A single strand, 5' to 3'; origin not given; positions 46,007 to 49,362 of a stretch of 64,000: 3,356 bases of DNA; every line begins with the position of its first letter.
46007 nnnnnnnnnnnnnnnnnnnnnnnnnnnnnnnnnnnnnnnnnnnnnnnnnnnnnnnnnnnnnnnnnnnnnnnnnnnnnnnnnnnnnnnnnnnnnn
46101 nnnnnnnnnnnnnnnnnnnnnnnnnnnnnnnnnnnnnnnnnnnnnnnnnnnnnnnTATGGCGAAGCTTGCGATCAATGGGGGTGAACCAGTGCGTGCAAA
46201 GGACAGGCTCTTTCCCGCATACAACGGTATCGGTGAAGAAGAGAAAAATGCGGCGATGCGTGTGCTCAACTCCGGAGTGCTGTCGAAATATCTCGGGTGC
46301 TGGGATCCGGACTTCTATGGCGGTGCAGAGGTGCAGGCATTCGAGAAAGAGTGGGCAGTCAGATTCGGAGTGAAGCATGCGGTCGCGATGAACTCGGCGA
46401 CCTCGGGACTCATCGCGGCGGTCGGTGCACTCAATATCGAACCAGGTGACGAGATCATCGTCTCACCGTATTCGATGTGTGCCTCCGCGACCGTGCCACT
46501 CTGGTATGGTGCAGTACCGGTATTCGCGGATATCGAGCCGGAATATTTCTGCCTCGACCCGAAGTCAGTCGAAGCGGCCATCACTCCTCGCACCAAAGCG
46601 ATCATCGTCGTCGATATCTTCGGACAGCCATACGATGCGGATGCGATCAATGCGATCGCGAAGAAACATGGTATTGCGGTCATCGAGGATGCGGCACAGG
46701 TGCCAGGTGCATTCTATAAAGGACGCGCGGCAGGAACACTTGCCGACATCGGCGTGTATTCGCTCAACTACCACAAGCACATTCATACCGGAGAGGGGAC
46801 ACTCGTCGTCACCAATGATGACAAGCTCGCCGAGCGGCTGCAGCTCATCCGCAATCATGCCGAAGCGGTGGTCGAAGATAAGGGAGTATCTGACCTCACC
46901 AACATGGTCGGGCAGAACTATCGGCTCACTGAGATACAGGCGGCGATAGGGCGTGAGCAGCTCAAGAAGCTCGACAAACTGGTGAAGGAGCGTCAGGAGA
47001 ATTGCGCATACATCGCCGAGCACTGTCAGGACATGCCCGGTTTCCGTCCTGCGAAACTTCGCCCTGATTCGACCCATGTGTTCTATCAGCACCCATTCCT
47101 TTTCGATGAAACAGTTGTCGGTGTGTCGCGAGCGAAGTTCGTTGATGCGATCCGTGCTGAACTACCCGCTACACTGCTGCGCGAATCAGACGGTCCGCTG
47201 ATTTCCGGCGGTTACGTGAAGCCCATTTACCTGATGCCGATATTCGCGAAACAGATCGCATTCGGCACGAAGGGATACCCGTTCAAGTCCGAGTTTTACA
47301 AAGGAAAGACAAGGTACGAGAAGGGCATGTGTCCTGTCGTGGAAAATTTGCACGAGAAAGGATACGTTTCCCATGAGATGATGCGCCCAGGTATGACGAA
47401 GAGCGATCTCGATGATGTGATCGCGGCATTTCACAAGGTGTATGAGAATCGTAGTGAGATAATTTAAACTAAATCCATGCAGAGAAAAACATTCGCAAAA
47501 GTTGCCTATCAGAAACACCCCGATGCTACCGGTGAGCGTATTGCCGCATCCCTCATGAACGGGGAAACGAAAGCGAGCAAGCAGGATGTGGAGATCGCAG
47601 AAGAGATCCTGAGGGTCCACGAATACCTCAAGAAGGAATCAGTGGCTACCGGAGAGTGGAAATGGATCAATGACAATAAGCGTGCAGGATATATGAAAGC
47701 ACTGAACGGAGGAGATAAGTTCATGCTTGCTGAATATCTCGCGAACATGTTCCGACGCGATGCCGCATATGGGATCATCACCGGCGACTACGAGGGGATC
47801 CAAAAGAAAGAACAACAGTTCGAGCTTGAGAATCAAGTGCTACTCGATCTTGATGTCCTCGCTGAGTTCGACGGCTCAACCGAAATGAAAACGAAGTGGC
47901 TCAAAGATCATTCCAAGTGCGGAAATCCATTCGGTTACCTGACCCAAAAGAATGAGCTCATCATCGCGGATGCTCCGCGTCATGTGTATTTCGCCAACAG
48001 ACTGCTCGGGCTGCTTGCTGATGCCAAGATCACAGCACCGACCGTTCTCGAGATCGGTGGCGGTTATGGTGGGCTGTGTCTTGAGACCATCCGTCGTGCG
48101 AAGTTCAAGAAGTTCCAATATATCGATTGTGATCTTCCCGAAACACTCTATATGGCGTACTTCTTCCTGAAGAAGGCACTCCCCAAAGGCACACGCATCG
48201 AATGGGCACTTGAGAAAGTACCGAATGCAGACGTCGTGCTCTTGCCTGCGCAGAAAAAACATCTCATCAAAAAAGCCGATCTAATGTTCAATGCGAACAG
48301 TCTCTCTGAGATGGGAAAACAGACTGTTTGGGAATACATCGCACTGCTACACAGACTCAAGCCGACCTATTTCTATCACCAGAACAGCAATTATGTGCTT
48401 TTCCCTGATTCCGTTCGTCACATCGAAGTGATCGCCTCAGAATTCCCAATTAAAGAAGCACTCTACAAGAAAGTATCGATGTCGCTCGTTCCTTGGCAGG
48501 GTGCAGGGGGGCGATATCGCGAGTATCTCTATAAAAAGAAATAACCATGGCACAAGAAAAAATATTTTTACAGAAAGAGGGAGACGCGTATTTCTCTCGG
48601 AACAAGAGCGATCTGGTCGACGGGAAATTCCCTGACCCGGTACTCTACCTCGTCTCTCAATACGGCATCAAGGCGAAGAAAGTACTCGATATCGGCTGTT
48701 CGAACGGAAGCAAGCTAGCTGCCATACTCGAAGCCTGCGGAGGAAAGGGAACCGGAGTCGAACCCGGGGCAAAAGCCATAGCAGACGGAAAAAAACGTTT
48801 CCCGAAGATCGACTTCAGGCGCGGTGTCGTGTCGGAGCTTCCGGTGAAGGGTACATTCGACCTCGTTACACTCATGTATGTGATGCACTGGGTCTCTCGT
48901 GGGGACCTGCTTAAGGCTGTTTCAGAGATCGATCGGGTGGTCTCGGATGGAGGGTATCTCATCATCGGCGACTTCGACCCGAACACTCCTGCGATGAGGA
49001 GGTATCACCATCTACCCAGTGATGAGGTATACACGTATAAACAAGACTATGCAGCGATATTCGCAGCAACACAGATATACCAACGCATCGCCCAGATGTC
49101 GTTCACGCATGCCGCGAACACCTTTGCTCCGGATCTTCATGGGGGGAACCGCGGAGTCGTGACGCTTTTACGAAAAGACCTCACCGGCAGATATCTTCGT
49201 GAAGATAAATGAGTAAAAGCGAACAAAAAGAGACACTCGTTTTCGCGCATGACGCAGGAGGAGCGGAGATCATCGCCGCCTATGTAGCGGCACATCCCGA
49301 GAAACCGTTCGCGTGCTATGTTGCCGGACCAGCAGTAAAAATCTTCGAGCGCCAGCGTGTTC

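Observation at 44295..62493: Nonulosonic-acid (Pse/Leg-type) biosynthesis gene set lacking an obvious canonical GNAT N-acetyltransferase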

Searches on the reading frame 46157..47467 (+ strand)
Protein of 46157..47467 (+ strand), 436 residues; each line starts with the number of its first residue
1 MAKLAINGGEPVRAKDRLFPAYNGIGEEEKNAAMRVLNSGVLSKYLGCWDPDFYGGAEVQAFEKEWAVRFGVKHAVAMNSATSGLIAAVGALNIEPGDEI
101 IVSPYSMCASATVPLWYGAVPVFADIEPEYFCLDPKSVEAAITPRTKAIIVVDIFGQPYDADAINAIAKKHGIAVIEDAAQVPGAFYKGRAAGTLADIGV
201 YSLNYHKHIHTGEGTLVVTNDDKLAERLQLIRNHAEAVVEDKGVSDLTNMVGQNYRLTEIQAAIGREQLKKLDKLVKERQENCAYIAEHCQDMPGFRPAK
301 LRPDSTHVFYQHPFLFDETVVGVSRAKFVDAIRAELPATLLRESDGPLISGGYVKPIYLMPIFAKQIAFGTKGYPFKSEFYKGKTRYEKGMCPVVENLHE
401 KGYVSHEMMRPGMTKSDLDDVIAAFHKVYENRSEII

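Call 3: search_protein_families(library=ncbifam, proteins=[window:46157-47467:+], max_evalue=0.001)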
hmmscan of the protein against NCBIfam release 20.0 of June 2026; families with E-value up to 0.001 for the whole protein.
window:46157-47467:+ (436 aa): 29 families (the best 25 are shown)
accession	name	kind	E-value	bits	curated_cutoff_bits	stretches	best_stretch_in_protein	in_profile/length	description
TIGR03588.1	PseC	equivalog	6.2e-63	213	423.5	1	55-335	28-319/380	UDP-4-amino-4,6-dideoxy-N-acetyl-beta-L-altrosamine transaminase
NF008658.2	PRK11658.1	equivalog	1.4e-53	182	631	1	24-334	11-315/379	UDP-4-amino-4-deoxy-L-arabinose aminotransferase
TIGR04181.1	NHT_00031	hypoth_equivalog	8.5e-50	169.6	420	1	56-310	29-296/359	LegC family aminotransferase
TIGR04427.1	PLP_DesI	equivalog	4.3e-47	161.1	650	1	55-335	50-322/390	dTDP-4-dehydro-6-deoxyglucose aminotransferase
NF008687.0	PRK11706.1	equivalog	4e-44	150.9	375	1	67-285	41-262/375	dTDP-4-amino-4,6-dideoxygalactose transaminase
NF011936.0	PRK15407.1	equivalog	1e-40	139.8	423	2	56-235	64-251/440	lipopolysaccharide biosynthesis protein RfbH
TIGR02379.1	ECA_wecE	subfamily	2.3e-38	132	434.85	1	67-283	41-261/376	dTDP-4-amino-4,6-dideoxy-D-glucose transaminase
NF009079.0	PRK12414.1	subfamily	7.4e-09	35.1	481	1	76-152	94-169/384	methionine aminotransferase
NF004975.0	PRK06348.1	equivalog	2.6e-07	30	549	1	60-152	77-169/384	pyridoxal phosphate-dependent aminotransferase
NF005855.0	PRK07777.1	equivalog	2e-06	27.4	553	1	63-152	79-170/391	pyridoxal phosphate-dependent aminotransferase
TIGR01325.1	O_suc_HS_sulf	equivalog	2.5e-06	26.4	510.05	1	56-231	53-227/380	O-succinylhomoserine sulfhydrylase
NF041364.1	GntC_guanitoxin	equivalog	3.8e-06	26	415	1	80-178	67-173/356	guanitoxin biosynthesis PLP-dependent (S)-gamma-hydroxy-L-arginine cyclodehydratase GntC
NF006488.0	PRK08912.1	equivalog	6e-06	25.4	498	1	75-152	89-166/387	aminotransferase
NF006095.0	PRK08247.1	equivalog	6e-06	25.3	585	1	95-239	89-233/369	methionine biosynthesis PLP-dependent protein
NF005816.0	PRK07682.1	equivalog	8.3e-06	24.7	620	1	81-178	98-202/390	aminotransferase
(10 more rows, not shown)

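Call 5: search_protein_families(library=pfam, proteins=[window:46157-47467:+], max_evalue=0.01)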
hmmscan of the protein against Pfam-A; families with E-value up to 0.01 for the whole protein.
window:46157-47467:+ (436 aa): 5 families
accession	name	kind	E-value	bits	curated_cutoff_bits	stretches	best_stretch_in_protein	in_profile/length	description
PF01041.23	DegT_DnrJ_EryC1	-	6.8e-86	289.2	19.8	1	55-334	22-298/360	DegT/DnrJ/EryC1/StrS aminotransferase family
PF01053.26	Cys_Met_Meta_PP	-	7.5e-07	28.5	27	1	59-253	54-231/381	Cys/Met metabolism PLP-dependent enzyme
PF01212.27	Beta_elim_lyase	-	8.3e-07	29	27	1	55-299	29-274/288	Beta-eliminating lyase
PF00155.27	Aminotran_1_2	-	0.00095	18.9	19.7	1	54-182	38-189/361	Aminotransferase class I and II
PF00266.25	Aminotran_5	-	0.0032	16.9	21.5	1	80-229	69-222/371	Aminotransferase class-V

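Call 45: search_solved_structures(query=window:46157-47467:+, max_evalue=1e-10)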
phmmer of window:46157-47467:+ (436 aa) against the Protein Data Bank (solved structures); distinct sequences matched with E-value up to 1e-10: 55.
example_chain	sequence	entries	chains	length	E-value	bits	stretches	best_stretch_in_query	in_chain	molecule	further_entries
8gyh_B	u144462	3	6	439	1.2e-64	222.2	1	1-377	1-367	DegT/DnrJ/EryC1/StrS family aminotransferase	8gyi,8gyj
3bn1_A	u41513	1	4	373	1.1e-50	176.2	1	46-313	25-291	Perosamine synthetase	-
3dr7_A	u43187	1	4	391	1.2e-50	176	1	46-313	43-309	Putative perosamine synthetase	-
3dr4_A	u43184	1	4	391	8.2e-50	173.3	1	46-313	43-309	Putative perosamine synthetase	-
5w70_A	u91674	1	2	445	8.2e-48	166.7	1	2-314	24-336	L-glutamine:2-deoxy-scyllo-inosose aminotransferase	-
5k8b_A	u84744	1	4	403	1.4e-47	165.9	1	20-294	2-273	8-amino-3,8-dideoxy-alpha-D-manno-octulosonate transaminase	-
2c7t_A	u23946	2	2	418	1.7e-45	159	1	60-336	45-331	GLUTAMINE-2-DEOXY-SCYLLO-INOSOSE AMINOTRANSFERASE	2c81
5w71_A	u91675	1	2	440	2e-45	158.8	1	60-336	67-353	L-glutamine:2-deoxy-scyllo-inosose aminotransferase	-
7l7x_AAA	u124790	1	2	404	3.2e-45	158.1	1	42-311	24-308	DegT/DnrJ/EryC1/StrS aminotransferase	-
7b0m_AAA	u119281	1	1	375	6.1e-45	157.2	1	56-280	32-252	Sugar aminotransferase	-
7b0d_A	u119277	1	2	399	7.3e-45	157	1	53-310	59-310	Glutamine--scyllo-inositol transaminase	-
8sng_A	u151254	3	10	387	6.2e-43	150.6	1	56-334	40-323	UDP-4-amino-4-deoxy-L-arabinose--oxoglutarate aminotransferase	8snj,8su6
2oga_A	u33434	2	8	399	1.3e-40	142.9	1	53-310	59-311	Transaminase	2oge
1mdo_A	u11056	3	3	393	2e-40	142.4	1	57-333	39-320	ArnB aminotransferase | UDP-4-amino-4-deoxy-L-arabinose--oxoglutarate aminotransferase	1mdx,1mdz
9bgp_A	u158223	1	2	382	2.3e-40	142.1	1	55-283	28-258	aminotransferase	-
2fn6_A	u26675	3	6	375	1.4e-36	129.7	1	57-306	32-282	AMINOTRANSFERASE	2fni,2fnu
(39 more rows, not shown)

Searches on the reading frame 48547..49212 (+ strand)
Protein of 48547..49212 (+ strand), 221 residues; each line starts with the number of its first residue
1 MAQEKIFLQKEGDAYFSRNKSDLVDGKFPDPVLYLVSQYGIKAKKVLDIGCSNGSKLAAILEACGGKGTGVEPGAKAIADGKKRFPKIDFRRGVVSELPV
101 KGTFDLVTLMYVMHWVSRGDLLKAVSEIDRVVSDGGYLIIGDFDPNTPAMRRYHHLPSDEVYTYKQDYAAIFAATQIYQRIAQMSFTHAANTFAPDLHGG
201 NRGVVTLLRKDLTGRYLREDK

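Call 3: search_protein_families(library=ncbifam, proteins=[window:48547-49212:+], max_evalue=0.001)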
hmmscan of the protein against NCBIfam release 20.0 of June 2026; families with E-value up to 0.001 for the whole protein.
window:48547-49212:+ (221 aa): 20 families
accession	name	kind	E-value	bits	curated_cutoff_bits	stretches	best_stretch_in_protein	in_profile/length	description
NF045667.1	MTase_DVU1556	equivalog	5.6e-11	42.3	155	1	43-186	23-160/213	DVU_1556 family methyltransferase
TIGR01934.1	MenG_MenH_UbiE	subfamily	2e-07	30.5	158.35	1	42-147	39-148/223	ubiquinone/menaquinone biosynthesis methyltransferase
NF001244.0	PRK00216.1-5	equivalog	3.6e-07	29.7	216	1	42-154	48-168/236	bifunctional demethylmenaquinone methyltransferase/2-methoxy-6-polyprenyl-1,4-benzoquinol methylase UbiE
NF043040.1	corrin_prot_MT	hypoth_equivalog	2.4e-06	27.2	180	1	35-153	34-161/216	corrinoid protein-associated methyltransferase CpaM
NF040539.1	AST_met_ArsM_2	exception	1.4e-05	25.1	240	1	42-148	56-171/262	putative arsinothricin biosynthesis methyltransferase ArsM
TIGR04543.1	ketoArg_3Met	equivalog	1.8e-05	24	425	1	35-87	142-195/336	2-ketoarginine methyltransferase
NF001241.0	PRK00216.1-2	equivalog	2.3e-05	24.2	327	1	43-147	52-154/231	demethylmenaquinone methyltransferase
NF001243.0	PRK00216.1-4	equivalog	3.8e-05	23.1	235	1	42-153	47-165/237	demethylmenaquinone methyltransferase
TIGR03587.1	Pse_Me-ase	hypoth_equivalog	4e-05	23.8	112.05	1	3-173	5-170/204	pseudaminic acid biosynthesis-associated methylase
TIGR01983.1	UbiG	equivalog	4.4e-05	22.9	102.95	1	40-141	47-152/228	bifunctional 2-polyprenyl-6-hydroxyphenol methylase/3-demethylubiquinol 3-O-methyltransferase UbiG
NF045825.1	FAmtase_mtf2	equivalog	4.8e-05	22.7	400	1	37-144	53-162/248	fatty-acid O-methyltransferase Mtf2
NF045823.1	PthPhpthDimycoMt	equivalog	5.2e-05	22.5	300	1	37-146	61-172/256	phthiotriol/phenolphthiotriol dimycocerosates methyltransferase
NF008300.0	PRK11088.1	equivalog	6.2e-05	22.6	303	1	36-140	79-179/272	23S rRNA (guanine(745)-N(1))-methyltransferase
TIGR02072.1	BioC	equivalog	6.9e-05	22.8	184.95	1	40-147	32-139/244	malonyl-ACP O-methyltransferase BioC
NF041537.1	ArsM_AhpD_UU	exception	0.00019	20.3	510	1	42-142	76-182/345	arsenite methyltransferase/AhpD domain selenoprotein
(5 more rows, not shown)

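Call 5: search_protein_families(library=pfam, proteins=[window:48547-49212:+], max_evalue=0.01)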
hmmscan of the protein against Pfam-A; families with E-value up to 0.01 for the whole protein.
window:48547-49212:+ (221 aa): 8 families
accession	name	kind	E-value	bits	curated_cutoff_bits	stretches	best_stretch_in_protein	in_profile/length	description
PF13649.12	Methyltransf_25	-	5.8e-15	56.2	27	1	46-136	1-97/97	Methyltransferase domain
PF08241.18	Methyltransf_11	-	1.2e-14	55.1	21.2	1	47-140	1-95/95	Methyltransferase domain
PF13489.12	Methyltransf_23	-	6.8e-13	49.1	27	1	38-161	18-137/164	Methyltransferase domain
PF08242.18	Methyltransf_12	-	3.7e-10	40.8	30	1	47-138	1-98/98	Methyltransferase domain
PF13847.12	Methyltransf_31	-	8e-10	39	27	1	42-149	3-114/145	Methyltransferase domain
PF01209.24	Ubie_methyltran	-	0.00031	20.6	20.1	1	43-144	48-155/233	ubiE/COQ5 methyltransferase family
PF05401.17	NodS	-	0.0013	19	24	1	37-156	38-158/201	Nodulation protein S (NodS)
PF01739.24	CheR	-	0.0034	17.3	27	0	90-142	122-175/195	CheR methyltransferase, SAM binding domain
